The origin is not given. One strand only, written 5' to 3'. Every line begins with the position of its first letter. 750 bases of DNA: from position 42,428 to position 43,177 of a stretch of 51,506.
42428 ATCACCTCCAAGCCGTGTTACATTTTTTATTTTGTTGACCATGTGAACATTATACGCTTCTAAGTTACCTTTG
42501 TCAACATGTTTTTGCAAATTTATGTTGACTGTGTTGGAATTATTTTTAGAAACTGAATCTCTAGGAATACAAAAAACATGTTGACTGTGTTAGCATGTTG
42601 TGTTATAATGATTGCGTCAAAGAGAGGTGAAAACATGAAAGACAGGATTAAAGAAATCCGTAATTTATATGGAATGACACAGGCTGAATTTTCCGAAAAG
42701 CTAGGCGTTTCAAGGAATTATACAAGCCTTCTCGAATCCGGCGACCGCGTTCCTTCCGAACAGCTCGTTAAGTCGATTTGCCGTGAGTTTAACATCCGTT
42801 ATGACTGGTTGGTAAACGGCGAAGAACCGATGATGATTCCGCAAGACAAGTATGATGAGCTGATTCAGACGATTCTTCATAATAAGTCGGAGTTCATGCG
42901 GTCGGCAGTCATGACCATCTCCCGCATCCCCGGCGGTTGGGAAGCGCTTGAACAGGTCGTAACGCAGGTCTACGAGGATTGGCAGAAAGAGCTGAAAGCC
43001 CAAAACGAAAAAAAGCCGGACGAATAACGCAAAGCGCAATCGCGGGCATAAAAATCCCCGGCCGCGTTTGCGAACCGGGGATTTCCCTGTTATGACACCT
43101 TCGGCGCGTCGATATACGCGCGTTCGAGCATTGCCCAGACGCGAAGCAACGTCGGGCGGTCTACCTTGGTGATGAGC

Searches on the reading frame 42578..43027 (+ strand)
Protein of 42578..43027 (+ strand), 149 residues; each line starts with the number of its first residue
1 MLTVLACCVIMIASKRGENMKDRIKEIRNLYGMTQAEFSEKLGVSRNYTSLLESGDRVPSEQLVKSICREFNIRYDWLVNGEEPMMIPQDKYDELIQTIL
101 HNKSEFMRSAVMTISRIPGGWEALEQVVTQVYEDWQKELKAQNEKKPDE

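Call 33: search_protein_families(library=pfam, proteins=[window:42578-43027:+], max_evalue=0.001)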
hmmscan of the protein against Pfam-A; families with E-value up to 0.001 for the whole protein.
window:42578-43027:+ (149 aa): 4 families
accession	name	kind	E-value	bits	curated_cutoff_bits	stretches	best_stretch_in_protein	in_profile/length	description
PF01381.28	HTH_3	-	5.8e-13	49.1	23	1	24-78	1-55/55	Helix-turn-helix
PF12844.13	HTH_19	-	4.2e-11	43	30.2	1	23-83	3-63/64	Helix-turn-helix domain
PF13560.12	HTH_31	-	4.5e-07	30.5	27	1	23-69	5-52/64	Helix-turn-helix domain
PF07022.19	Phage_CI_repr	-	0.0001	23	22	1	22-85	1-64/65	Bacteriophage CI repressor helix-turn-helix domain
